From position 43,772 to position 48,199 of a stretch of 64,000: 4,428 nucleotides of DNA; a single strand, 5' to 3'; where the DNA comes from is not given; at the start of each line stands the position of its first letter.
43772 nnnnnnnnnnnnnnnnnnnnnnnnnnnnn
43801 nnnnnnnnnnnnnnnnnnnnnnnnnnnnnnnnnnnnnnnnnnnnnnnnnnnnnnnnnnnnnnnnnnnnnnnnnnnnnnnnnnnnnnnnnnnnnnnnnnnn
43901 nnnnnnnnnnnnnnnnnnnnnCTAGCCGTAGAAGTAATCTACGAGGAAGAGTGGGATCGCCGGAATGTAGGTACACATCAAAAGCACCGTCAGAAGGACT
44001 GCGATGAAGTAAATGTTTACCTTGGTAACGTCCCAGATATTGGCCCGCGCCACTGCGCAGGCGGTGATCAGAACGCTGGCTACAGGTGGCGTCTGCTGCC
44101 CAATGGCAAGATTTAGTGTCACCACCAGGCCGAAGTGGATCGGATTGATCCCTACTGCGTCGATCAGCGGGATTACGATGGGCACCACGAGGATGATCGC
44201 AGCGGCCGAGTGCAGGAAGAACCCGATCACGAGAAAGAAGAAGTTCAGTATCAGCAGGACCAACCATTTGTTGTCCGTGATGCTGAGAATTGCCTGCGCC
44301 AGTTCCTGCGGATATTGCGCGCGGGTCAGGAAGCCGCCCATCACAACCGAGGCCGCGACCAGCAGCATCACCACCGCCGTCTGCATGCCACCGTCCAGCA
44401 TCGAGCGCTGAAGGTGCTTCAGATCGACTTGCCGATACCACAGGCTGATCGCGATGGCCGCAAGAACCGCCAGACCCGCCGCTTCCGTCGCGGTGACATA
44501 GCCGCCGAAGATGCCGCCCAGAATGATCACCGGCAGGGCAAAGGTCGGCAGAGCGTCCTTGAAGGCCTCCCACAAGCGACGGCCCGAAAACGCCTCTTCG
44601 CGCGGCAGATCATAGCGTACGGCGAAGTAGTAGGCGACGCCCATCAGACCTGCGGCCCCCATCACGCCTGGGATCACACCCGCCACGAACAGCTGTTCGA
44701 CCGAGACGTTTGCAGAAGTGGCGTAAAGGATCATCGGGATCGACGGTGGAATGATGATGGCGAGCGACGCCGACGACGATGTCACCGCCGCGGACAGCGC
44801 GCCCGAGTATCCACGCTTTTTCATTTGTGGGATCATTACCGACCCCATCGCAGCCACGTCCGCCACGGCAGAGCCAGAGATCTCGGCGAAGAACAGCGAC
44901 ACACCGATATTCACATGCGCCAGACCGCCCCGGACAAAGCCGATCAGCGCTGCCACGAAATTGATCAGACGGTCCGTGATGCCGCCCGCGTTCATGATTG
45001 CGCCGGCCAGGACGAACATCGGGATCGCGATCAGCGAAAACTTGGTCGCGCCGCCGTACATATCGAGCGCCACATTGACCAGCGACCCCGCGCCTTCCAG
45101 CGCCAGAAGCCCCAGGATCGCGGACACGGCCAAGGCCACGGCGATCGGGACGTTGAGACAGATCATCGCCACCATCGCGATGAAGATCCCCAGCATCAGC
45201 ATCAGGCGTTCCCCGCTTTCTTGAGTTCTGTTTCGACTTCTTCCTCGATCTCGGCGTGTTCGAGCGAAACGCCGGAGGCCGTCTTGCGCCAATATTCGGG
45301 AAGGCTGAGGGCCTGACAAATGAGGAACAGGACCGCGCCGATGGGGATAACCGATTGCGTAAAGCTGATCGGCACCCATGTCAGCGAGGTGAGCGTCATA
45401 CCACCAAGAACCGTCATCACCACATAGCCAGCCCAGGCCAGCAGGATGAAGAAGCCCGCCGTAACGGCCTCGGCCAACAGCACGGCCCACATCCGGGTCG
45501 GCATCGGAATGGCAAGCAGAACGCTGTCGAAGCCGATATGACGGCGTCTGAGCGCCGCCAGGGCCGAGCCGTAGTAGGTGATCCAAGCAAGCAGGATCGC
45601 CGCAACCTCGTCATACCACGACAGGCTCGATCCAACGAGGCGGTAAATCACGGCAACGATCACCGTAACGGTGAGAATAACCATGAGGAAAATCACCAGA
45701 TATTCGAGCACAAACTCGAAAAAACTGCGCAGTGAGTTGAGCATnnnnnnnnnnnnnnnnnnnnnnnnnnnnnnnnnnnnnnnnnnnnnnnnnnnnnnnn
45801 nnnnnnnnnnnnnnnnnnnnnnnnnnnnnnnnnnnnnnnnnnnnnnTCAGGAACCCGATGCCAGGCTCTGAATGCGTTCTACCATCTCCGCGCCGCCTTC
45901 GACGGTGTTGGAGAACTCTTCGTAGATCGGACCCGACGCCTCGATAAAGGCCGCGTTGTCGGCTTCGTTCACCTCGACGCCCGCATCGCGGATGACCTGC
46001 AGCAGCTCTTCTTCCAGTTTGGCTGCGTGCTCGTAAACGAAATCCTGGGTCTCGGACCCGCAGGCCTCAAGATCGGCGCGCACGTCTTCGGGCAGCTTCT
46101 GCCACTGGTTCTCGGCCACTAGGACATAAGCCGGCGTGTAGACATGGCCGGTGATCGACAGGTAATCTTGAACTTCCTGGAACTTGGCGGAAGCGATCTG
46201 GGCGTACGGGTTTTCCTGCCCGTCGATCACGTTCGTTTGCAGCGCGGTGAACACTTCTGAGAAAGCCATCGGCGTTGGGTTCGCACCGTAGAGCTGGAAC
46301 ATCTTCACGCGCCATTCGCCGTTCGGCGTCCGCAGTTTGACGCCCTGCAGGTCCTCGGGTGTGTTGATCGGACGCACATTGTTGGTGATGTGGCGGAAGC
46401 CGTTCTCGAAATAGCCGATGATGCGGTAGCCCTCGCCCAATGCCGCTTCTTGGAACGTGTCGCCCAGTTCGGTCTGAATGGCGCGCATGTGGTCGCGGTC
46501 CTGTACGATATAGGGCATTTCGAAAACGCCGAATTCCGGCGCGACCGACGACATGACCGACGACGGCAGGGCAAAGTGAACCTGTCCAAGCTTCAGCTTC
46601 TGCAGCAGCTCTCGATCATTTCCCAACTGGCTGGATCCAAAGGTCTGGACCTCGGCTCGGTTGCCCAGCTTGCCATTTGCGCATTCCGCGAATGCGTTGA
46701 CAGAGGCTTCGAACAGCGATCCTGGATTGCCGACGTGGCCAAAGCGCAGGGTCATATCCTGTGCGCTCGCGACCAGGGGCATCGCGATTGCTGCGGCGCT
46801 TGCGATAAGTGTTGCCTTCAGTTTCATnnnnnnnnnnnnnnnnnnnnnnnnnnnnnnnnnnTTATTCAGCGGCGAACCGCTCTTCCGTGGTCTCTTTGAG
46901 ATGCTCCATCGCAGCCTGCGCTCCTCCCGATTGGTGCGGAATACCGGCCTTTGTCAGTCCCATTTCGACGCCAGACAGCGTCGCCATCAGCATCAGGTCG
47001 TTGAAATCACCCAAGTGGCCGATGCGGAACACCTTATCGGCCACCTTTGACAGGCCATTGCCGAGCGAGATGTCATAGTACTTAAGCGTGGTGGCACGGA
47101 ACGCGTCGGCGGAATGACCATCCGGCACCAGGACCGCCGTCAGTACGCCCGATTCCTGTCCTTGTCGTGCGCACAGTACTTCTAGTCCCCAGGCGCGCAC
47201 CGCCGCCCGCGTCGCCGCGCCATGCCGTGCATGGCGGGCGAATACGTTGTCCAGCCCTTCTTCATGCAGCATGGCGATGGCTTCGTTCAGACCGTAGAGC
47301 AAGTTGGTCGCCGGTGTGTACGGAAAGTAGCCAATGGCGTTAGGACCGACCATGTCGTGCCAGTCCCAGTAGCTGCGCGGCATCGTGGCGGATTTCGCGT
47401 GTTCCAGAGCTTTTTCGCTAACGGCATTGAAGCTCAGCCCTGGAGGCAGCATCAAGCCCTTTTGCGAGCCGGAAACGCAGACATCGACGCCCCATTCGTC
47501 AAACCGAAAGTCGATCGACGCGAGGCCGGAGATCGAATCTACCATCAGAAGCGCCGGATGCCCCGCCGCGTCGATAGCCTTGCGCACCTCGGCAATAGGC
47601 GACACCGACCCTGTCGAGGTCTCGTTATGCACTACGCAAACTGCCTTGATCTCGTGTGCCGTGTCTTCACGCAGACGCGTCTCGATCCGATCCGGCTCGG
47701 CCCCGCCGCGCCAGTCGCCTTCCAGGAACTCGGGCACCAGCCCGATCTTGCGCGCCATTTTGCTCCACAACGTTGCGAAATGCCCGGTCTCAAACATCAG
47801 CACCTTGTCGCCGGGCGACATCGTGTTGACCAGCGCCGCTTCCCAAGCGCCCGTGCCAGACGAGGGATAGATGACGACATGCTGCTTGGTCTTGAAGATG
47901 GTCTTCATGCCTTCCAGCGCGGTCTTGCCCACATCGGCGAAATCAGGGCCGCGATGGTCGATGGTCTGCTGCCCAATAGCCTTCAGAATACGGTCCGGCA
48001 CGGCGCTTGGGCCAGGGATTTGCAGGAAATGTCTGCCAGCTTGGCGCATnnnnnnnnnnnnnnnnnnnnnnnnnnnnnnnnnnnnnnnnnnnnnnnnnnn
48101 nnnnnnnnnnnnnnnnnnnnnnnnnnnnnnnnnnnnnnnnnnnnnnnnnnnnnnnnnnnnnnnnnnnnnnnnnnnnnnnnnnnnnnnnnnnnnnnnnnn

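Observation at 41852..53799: Unassigned CoA-dependent catabolic pathway built around MatB without MatA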

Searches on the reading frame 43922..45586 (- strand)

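Call 3: search_protein_families(library=pfam, proteins=[window:43922-45586:-])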
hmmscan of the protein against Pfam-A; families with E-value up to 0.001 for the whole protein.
window:43922-45586:- (554 aa): 2 families
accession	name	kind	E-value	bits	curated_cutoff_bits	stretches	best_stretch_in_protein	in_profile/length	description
PF06808.19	DctM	-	3.1e-113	379.2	23.8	1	135-544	1-413/413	Tripartite ATP-independent periplasmic transporter, DctM component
PF03606.21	DcuC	-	1.6e-07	30.7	23.1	1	240-540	137-457/461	C4-dicarboxylate anaerobic carrier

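Call 4: search_protein_families(library=ncbifam, proteins=[window:43922-45586:-])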
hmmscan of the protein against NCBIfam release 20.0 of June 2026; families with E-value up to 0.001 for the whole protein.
window:43922-45586:- (554 aa): 4 families
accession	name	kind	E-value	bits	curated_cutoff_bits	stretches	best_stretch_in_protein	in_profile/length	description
TIGR00786.1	dctM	subfamily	6.5e-115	384.1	268.45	1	146-548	2-404/405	TRAP transporter large permease subunit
NF011634.1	PRK15060.1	equivalog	1.3e-68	232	800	1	134-544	6-416/425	2,3-diketo-L-gulonate TRAP transporter large permease YiaN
TIGR02123.1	TRAP_fused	subfamily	2e-29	102.8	320.65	1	133-544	114-534/615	TRAP transporter fused permease subunit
NF037994.1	DcuC_1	equivalog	0.00013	20.9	100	1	196-522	54-387/389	C4-dicarboxylate transporter DcuC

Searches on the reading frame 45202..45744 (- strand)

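Call 3: search_protein_families(library=pfam, proteins=[window:45202-45744:-])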
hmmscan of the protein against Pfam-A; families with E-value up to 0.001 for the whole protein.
window:45202-45744:- (180 aa): 1 family
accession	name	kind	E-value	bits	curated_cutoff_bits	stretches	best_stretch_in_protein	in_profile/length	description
PF04290.18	DctQ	-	2e-19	70.2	28.3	1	25-147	2-125/132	Tripartite ATP-independent periplasmic transporters, DctQ component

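Call 4: search_protein_families(library=ncbifam, proteins=[window:45202-45744:-])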
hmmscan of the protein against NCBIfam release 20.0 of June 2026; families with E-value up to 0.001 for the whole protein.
window:45202-45744:- (180 aa): 0 families

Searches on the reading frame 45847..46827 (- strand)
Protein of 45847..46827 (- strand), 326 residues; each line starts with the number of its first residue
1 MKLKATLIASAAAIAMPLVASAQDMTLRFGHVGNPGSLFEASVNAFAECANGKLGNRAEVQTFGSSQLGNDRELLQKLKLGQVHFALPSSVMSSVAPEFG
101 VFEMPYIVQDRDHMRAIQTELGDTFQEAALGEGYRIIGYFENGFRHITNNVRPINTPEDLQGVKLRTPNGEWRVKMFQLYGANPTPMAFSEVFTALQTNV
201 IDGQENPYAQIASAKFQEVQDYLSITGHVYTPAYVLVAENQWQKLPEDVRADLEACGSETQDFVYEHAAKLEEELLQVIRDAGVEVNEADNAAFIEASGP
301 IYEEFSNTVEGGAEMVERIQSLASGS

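Call 3: search_protein_families(library=pfam, proteins=[window:45847-46827:-])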
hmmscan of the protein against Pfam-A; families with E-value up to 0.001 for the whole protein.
window:45847-46827:- (326 aa): 1 family
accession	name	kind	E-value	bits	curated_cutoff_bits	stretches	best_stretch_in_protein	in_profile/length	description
PF03480.18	DctP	-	1.3e-84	284.3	23.4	1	29-306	1-284/286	Bacterial extracellular solute-binding protein, family 7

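Call 4: search_protein_families(library=ncbifam, proteins=[window:45847-46827:-])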
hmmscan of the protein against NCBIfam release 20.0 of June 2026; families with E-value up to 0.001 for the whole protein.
window:45847-46827:- (326 aa): 2 families
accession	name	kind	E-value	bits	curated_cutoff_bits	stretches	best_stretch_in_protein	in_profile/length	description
TIGR00787.1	dctP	subfamily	2.1e-67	227.3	175.05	1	29-282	1-256/257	DctP family TRAP transporter solute-binding subunit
NF037995.1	TRAP_S1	subfamily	5.4e-64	216.1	50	1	29-292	2-266/271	TRAP transporter substrate-binding protein DctP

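Call 23: search_solved_structures(query=window:45847-46827:-, max_evalue=1e-20)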
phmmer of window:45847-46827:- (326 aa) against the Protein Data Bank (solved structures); distinct sequences matched with E-value up to 1e-20: 75 (the best 60 are shown).
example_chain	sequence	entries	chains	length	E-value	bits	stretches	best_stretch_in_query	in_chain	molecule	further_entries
4nq8_A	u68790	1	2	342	4.8e-63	216.3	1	5-307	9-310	Putative periplasmic substrate-binding transport protein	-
4p9k_A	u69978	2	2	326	3.9e-48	167.3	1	36-320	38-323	TRAP dicarboxylate transporter, DctP subunit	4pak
9fve_A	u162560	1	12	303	1.5e-47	165.4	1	25-309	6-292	Sialic acid-binding periplasmic protein SiaP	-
4pc9_A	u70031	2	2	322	3e-47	164.5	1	20-298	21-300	C4-dicarboxylate transport system, substrate-binding protein, putative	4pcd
4ovs_A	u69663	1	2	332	3.5e-47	164.2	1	21-321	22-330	TRAP dicarboxylate transporter, DctP subunit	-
9fvb_A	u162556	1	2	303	4.2e-47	164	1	25-309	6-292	Sialic acid-binding periplasmic protein SiaP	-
4mag_A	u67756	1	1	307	5e-47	163.7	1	26-309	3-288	Sialic Acid Binding Protein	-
7a5q_A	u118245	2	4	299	5.6e-47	163.6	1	26-309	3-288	DctP family TRAP transporter solute-binding subunit | Sialic acid-binding periplasmic protein SiaP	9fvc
4mmp_A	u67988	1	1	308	7.1e-47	163.2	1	24-323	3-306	Sialic Acid Binding Protein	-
9bhf_A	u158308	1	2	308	1.1e-46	162.6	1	26-322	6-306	DctP family TRAP transporter solute-binding subunit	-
9bh3_A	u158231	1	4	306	1.3e-46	162.4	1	26-322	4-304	DctP family TRAP transporter solute-binding subunit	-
4pdh_A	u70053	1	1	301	1.5e-46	162.2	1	41-319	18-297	TRAP dicarboxylate transporter, DctP subunit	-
3b50_A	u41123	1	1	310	7.8e-46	159.8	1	24-321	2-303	Sialic acid-binding periplasmic protein siaP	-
2wyk_A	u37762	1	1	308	8.3e-46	159.7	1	24-321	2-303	SIALIC ACID-BINDING PERIPLASMIC PROTEIN SIAP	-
2v4c_A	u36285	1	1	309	8.3e-46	159.7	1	24-321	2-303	SIALIC ACID-BINDING PERIPLASMIC PROTEIN SIAP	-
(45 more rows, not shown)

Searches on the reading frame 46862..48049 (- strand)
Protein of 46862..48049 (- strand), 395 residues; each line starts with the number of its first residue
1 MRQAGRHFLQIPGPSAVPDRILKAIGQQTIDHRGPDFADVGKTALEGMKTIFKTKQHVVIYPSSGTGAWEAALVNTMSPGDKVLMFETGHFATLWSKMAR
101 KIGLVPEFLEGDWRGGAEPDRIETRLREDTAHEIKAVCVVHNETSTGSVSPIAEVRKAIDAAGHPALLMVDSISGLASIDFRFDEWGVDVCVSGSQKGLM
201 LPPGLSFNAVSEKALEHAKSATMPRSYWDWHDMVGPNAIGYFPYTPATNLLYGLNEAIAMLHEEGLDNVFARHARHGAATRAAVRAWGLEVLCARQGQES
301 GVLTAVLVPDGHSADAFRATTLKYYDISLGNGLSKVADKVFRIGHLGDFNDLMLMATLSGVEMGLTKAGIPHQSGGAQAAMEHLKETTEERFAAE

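Call 3: search_protein_families(library=pfam, proteins=[window:46862-48049:-])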
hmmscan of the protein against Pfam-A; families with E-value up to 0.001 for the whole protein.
window:46862-48049:- (395 aa): 2 families
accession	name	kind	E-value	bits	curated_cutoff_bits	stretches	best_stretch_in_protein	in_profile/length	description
PF00266.25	Aminotran_5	-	1.4e-24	87.2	21.5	1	23-332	17-338/371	Aminotransferase class-V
PF01212.27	Beta_elim_lyase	-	7.5e-07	29.2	27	1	56-219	48-220/288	Beta-eliminating lyase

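Call 4: search_protein_families(library=ncbifam, proteins=[window:46862-48049:-])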
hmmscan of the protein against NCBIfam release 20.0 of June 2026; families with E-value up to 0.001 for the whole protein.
window:46862-48049:- (395 aa): 11 families
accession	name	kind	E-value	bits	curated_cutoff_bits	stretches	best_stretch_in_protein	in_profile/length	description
NF045640.1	AspGlyoxATaseBhcA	equivalog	2.1e-137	458.3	650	1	9-391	7-391/395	L-aspartate--glyoxylate aminotransferase BhcA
NF046070.1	PyrdoxPyrvTramin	equivalog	2.8e-52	177.8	600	1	12-348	11-346/369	pyridoxamine--pyruvate transaminase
TIGR03301.1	PhnW-AepZ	equivalog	6.7e-42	144.1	360.8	1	10-350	3-340/355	2-aminoethylphosphonate aminotransferase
NF010006.0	PRK13479.1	equivalog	1.9e-28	99.6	296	1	37-370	35-366/369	2-aminoethylphosphonate--pyruvate transaminase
TIGR02326.1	transamin_PhnW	equivalog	1.6e-24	86.7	400.8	1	56-358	54-353/363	2-aminoethylphosphonate--pyruvate transaminase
TIGR01977.1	am_tr_V_EF2568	hypoth_equivalog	7.7e-09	35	377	1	48-275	53-277/376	cysteine desulfurase family protein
TIGR01979.1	sufS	subfamily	3e-07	29.6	475.1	1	75-315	103-343/403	SufS family cysteine desulfurase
TIGR01366.1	serC_3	equivalog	1.7e-06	27.5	401.65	1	31-274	33-267/361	phosphoserine transaminase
NF003764.0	PRK05355.1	equivalog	3.3e-06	26.3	253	1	30-265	39-255/357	3-phosphoserine/phosphohydroxythreonine transaminase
TIGR01364.1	serC_1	equivalog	1.1e-05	24.5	443.6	1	29-265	35-256/358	phosphoserine transaminase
NF000586.1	PRK00011.1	subfamily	0.0003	19.7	335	1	40-172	63-191/404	serine hydroxymethyltransferase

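Call 24: search_solved_structures(query=window:46862-48049:-, max_evalue=1e-20)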
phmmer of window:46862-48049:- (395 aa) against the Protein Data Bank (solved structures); distinct sequences matched with E-value up to 1e-20: 28.
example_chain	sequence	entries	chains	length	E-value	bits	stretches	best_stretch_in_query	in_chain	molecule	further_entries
6pk1_A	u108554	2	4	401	4.8e-107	361.6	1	4-382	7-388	Serine--glyoxylate aminotransferase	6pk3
2dr1_A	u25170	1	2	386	8e-47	163.4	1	9-353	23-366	386aa long hypothetical serine aminotransferase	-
3isl_A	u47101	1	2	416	3.5e-40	141.5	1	9-382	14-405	Purine catabolism protein pucG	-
1vjo_A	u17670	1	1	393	7e-38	133.9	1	8-350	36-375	alanine--glyoxylate aminotransferase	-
4cbs_A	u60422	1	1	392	3.4e-36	128.4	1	8-347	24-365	SERINE--PYRUVATE AMINOTRANSFERASE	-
1j04_A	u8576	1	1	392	5.9e-36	127.6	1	9-347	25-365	alanine--glyoxylate aminotransferase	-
2huf_A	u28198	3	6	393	8.5e-36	127.1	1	8-348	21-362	Alanine glyoxylate aminotransferase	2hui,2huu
4cbr_A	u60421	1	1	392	9.1e-36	127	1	9-347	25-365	SERINE--PYRUVATE AMINOTRANSFERASE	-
5f9s_A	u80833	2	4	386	4.3e-35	124.8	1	9-347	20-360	Serine--pyruvate aminotransferase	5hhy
2yob_A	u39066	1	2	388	4.4e-35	124.7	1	9-347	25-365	SERINE--PYRUVATE AMINOTRANSFERASE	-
7ns7_A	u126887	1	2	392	4.5e-35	124.7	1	9-347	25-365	L-alanine:glyoxylate aminotransferase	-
1h0c_A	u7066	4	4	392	4.5e-35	124.7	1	9-347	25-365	SERINE--GLYOXYLATE AMINOTRANSFERASE | Serine--pyruvate aminotransferase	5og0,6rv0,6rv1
4kxk_A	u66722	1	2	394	4.6e-35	124.7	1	9-347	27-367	Serine--pyruvate aminotransferase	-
4kyo_A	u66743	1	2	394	4.6e-35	124.7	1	9-347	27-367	Serine-pyruvate aminotransferase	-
3r9a_A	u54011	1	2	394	4.6e-35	124.7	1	9-347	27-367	Serine--pyruvate aminotransferase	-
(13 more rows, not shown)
